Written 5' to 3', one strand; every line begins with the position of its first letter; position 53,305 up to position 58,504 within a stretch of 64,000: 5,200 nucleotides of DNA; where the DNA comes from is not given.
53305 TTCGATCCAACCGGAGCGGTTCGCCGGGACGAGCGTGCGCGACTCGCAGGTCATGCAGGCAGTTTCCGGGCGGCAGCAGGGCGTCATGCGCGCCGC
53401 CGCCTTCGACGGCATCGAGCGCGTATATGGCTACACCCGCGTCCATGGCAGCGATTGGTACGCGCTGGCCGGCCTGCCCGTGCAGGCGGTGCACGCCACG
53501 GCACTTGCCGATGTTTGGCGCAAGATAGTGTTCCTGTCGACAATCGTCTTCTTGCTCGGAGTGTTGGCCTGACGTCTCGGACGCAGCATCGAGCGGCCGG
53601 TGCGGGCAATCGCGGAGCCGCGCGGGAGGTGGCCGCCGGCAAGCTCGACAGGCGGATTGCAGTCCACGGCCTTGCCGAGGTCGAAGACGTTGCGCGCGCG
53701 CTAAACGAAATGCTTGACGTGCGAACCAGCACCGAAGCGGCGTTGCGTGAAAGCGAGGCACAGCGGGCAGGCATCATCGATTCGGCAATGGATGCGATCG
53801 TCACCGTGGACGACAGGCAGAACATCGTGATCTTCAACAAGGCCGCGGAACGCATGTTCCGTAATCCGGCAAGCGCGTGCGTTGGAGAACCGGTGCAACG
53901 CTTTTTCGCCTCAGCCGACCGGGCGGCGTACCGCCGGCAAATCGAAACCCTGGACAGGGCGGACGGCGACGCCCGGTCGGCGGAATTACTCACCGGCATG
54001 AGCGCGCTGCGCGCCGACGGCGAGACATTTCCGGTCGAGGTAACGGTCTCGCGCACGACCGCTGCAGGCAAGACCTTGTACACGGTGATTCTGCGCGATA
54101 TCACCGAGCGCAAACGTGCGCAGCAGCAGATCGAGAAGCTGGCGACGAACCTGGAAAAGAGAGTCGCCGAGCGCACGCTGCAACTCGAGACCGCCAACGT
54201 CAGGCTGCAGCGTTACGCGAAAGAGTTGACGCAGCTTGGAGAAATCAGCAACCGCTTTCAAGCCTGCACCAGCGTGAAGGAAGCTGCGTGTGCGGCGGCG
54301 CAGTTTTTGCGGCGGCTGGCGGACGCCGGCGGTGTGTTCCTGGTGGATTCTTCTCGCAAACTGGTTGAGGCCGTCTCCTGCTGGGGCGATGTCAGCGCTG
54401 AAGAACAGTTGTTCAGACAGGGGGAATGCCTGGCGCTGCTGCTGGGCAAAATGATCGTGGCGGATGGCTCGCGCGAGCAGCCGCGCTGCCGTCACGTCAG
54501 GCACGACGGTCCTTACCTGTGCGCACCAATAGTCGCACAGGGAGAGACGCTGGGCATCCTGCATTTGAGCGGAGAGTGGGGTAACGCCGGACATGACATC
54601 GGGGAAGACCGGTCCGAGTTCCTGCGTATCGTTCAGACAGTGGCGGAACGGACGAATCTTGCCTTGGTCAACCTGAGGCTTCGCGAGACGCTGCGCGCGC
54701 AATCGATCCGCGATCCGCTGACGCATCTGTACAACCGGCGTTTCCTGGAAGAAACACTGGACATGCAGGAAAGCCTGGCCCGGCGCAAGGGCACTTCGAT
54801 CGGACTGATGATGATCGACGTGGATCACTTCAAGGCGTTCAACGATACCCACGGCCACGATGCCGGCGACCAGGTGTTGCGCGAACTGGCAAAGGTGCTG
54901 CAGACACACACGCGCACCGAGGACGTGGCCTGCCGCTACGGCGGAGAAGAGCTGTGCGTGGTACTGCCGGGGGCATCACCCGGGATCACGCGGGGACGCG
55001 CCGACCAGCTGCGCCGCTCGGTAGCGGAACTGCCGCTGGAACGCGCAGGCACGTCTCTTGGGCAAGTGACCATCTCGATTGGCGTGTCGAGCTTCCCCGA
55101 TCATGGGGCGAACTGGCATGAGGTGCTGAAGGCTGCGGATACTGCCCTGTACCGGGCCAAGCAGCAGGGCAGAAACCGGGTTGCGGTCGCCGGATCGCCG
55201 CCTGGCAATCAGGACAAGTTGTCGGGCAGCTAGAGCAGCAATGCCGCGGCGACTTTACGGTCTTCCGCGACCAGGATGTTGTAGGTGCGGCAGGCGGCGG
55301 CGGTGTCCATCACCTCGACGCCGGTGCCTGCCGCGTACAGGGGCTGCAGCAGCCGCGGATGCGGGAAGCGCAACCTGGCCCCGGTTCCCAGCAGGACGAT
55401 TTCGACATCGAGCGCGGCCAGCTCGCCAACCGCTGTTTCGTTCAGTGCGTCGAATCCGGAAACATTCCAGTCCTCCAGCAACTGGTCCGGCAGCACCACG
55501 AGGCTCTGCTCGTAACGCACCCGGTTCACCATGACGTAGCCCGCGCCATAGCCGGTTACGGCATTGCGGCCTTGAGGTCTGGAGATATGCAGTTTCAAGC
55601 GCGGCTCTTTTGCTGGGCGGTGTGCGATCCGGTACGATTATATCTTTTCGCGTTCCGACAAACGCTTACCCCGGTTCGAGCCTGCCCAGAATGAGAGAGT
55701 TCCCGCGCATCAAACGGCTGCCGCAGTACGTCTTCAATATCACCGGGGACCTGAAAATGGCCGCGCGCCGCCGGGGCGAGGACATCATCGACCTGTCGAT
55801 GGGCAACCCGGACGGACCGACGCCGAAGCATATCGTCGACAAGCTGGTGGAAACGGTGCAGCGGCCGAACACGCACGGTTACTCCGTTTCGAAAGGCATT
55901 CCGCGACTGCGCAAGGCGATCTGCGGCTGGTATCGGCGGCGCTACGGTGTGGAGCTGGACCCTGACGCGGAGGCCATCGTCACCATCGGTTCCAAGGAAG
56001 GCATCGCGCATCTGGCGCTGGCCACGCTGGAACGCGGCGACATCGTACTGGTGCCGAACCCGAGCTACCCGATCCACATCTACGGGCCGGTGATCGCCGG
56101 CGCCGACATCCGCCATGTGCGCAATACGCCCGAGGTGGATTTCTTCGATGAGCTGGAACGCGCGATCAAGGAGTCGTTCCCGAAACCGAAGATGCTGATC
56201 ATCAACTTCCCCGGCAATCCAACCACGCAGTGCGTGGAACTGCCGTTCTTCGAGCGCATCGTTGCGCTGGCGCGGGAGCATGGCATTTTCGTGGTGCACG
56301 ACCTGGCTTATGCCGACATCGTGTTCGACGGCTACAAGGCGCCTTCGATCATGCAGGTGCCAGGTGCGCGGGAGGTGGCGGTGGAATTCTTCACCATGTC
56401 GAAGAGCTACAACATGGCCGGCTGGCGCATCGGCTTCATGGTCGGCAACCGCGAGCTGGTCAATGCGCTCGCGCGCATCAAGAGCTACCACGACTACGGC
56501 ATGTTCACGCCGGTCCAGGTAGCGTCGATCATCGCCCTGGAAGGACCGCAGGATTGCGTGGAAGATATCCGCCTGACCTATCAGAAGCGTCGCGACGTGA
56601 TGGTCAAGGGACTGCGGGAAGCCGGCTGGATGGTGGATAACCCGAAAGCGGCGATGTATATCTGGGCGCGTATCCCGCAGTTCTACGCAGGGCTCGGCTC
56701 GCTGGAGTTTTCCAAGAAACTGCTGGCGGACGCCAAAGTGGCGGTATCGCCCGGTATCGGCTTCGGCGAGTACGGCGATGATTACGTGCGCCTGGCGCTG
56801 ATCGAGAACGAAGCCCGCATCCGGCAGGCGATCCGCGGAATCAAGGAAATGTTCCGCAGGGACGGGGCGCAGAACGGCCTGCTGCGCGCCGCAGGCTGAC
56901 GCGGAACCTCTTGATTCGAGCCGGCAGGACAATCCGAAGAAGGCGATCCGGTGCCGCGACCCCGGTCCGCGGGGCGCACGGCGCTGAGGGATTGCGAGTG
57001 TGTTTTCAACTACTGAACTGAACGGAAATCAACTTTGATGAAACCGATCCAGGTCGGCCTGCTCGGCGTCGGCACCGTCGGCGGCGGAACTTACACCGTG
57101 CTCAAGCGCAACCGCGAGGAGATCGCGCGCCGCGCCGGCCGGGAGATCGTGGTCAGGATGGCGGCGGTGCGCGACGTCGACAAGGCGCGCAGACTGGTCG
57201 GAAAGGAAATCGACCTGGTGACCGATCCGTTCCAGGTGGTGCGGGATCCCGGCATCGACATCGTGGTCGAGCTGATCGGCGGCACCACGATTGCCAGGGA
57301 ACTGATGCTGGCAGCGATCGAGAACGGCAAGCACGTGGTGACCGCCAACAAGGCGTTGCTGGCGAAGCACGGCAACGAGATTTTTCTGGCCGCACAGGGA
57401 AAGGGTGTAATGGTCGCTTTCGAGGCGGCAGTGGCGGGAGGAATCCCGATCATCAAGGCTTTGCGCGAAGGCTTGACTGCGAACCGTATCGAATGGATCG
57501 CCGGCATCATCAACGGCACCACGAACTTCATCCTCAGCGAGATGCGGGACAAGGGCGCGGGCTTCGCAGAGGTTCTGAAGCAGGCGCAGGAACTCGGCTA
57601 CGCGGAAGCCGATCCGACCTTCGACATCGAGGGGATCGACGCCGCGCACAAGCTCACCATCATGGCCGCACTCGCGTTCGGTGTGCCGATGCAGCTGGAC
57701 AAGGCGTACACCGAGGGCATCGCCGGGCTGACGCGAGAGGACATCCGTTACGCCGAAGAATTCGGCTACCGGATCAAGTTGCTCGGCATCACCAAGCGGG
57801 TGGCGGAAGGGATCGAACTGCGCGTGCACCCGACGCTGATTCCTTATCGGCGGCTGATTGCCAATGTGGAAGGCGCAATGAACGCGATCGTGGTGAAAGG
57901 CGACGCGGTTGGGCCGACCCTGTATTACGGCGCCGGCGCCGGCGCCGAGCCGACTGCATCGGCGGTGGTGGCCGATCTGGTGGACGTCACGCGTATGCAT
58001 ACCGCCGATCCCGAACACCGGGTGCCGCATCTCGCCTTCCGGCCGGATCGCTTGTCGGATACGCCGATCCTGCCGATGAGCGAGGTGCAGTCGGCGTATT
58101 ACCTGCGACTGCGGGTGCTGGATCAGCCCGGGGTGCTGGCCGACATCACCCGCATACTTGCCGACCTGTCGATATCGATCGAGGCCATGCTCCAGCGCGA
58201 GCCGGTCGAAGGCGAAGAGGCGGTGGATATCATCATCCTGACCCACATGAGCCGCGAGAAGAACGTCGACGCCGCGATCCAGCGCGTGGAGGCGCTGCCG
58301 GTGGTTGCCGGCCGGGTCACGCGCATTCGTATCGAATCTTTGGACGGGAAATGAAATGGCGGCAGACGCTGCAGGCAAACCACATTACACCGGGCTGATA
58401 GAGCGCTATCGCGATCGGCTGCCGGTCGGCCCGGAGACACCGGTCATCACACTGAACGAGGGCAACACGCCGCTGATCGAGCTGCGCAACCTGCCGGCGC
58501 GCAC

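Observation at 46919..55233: Kinase-less operon: CheY-like receiver, KaiC-like ATPase and two c-di-GMP enzymes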

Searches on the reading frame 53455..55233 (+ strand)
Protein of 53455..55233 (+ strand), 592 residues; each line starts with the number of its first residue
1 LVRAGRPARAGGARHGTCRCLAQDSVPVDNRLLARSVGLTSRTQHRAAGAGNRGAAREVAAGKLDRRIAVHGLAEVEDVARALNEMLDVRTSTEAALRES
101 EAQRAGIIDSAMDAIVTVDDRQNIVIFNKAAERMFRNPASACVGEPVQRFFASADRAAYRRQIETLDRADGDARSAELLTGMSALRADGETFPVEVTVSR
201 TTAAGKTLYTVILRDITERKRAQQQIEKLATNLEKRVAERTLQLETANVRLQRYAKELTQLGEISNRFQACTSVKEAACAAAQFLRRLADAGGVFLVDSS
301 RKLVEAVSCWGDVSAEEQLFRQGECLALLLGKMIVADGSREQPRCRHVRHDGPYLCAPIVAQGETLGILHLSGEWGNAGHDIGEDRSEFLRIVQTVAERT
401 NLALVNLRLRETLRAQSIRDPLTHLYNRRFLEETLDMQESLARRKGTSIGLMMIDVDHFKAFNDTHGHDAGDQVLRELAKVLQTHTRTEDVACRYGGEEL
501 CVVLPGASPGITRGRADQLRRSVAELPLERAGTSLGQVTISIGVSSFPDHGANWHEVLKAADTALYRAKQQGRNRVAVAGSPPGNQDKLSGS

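Call 8: search_protein_families(library=pfam, proteins=[window:53455-55233:+], max_evalue=0.01)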
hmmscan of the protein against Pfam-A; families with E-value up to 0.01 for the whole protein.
window:53455-55233:+ (592 aa): 11 families
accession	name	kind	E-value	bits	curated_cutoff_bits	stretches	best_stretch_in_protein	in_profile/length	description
PF00990.26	GGDEF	-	5.4e-50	169.7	23.8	1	418-575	2-161/161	Diguanylate cyclase, GGDEF domain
PF13426.13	PAS_9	-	1.5e-12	48.1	27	1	113-218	2-103/103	PAS domain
PF00989.32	PAS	-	1.6e-11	44.7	22.6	1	103-216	2-113/113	PAS fold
PF08448.16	PAS_4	-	8.2e-11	42.6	23.1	1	109-221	2-110/110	PAS fold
PF13492.12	GAF_3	-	3.2e-06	28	27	1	280-392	8-118/129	GAF domain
PF00672.30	HAMP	-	7.1e-06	26.7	25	1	55-88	16-49/53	HAMP domain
PF01590.32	GAF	-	1e-05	26.5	22.4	1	277-404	5-133/133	GAF domain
PF13185.12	GAF_2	-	2.4e-05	25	28.6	1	277-392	10-126/136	GAF domain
PF24820.1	Diguanyl_cycl_sensor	-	2.8e-05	24.5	28.1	1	108-215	2-109/109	Diguanylate cyclase-like sensor domain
PF12860.13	PAS_7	-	0.00033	21.2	27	1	110-224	3-115/115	PAS fold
PF13188.13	PAS_8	-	0.0013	19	21.8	1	107-158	6-54/65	PAS domain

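Call 12: search_protein_families(library=ncbifam, proteins=[window:53455-55233:+], max_evalue=0.001)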
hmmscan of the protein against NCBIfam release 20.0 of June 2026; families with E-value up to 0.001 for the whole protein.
window:53455-55233:+ (592 aa): 31 families (the best 25 are shown)
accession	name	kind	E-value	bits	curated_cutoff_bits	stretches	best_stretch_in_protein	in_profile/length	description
TIGR00254.1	GGDEF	domain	5.1e-57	192.2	37.4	1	414-578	2-166/168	diguanylate cyclase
NF038266.1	diguan_SiaD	equivalog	3.7e-48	164.1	290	1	409-576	86-252/252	biofilm regulation diguanylate cyclase SiaD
NF007135.0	PRK09581.1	equivalog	4.6e-47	160.9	474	1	410-578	286-454/457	PleD family two-component system response regulator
NF007380.0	PRK09894.1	equivalog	7e-44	150.3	256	1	399-579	112-287/296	diguanylate cyclase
NF041606.1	dguan_cyc_DgcA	equivalog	6.8e-41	140.3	370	1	353-579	122-339/340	diguanylate cyclase DgcA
NF047654.1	DiguCycDgcRLepto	equivalog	1.8e-39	135.4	500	1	404-576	120-293/295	diguanylate cyclase DgcR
NF007298.0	PRK09776.1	equivalog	3.8e-39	134.4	1135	2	412-578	679-844/1111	diguanylate cyclase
NF007423.1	PRK09966.1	equivalog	4.6e-36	124.5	325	1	410-569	232-390/390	diguanylate cyclase DgcN/YfiN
NF007599.0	PRK10245.1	equivalog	8.4e-34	116.6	402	1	410-579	203-370/371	diguanylate cyclase AdrA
NF045675.1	PhdiestaseDibA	equivalog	1.1e-33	116.6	980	2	413-578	199-363/623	phosphodiesterase DibA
NF011955.1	PRK15426.1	equivalog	1.3e-33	116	408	1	408-578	389-560/564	cellulose biosynthesis regulator diguanylate cyclase DgcQ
NF051473.1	DigCycDgcsShew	equivalog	9.7e-31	107.2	400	1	395-578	113-290/291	diguanylate cyclase DgcS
NF008467.0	PRK11359.1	equivalog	2.9e-30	104.9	857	2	390-573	349-525/800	oxygen-sensing cyclic-di-GMP phosphodiesterase DosP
NF007474.0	PRK10060.1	equivalog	7e-29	100.5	782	1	409-578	229-394/663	cyclic di-GMP phosphodiesterase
NF040885.1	diguan_DgcJ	equivalog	3e-27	95.6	500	1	401-574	325-491/493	diguanylate cyclase DgcJ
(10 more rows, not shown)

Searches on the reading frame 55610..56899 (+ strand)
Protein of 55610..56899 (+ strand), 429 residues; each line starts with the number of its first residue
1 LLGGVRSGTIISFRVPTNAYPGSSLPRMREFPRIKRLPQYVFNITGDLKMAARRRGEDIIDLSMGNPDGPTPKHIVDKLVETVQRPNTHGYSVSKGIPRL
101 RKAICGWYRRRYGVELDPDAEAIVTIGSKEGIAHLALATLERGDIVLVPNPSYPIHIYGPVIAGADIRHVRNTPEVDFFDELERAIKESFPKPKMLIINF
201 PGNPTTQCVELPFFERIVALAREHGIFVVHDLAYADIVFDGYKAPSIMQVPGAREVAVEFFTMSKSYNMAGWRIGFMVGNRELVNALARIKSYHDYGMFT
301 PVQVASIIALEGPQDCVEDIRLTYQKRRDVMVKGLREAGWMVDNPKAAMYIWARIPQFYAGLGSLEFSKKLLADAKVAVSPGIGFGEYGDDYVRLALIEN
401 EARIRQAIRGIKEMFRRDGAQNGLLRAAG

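Call 57: search_protein_families(library=pfam, proteins=[window:55610-56899:+], max_evalue=0.0001)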
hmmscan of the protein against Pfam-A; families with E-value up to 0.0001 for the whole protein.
window:55610-56899:+ (429 aa): 1 family
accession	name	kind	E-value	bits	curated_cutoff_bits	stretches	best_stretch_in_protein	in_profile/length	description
PF00155.27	Aminotran_1_2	-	9.9e-60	203.1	19.7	1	58-409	2-359/361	Aminotransferase class I and II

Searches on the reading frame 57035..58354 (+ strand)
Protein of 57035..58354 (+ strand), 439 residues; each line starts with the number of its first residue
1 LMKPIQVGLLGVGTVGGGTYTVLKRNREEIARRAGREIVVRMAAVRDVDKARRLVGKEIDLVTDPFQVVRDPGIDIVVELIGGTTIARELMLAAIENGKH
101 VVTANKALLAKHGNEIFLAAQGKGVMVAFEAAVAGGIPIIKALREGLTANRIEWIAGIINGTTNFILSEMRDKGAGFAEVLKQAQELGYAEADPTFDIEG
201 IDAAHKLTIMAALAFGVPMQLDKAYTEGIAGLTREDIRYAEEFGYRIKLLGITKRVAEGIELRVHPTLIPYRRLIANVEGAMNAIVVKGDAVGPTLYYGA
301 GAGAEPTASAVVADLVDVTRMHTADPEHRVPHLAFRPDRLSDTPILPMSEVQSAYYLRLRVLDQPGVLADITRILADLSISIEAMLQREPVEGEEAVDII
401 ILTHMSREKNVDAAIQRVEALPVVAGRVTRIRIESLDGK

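Call 57: search_protein_families(library=pfam, proteins=[window:57035-58354:+], max_evalue=0.0001)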
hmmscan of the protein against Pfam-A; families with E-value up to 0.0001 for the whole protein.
window:57035-58354:+ (439 aa): 4 families
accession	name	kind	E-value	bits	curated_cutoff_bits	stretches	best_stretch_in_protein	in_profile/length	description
PF00742.24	Homoserine_dh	-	8.3e-67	224.8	22.9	1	138-316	1-173/173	Homoserine dehydrogenase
PF03447.22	NAD_binding_3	-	5.9e-19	69.3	24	1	11-130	1-116/116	Homoserine dehydrogenase, NAD binding domain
PF01842.31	ACT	-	1.1e-12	47.9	27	1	355-422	1-65/66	ACT domain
PF22629.2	ACT_AHAS_ss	-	3.8e-05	24.2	27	1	357-424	1-65/67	AHAS small subunit-like ACT domain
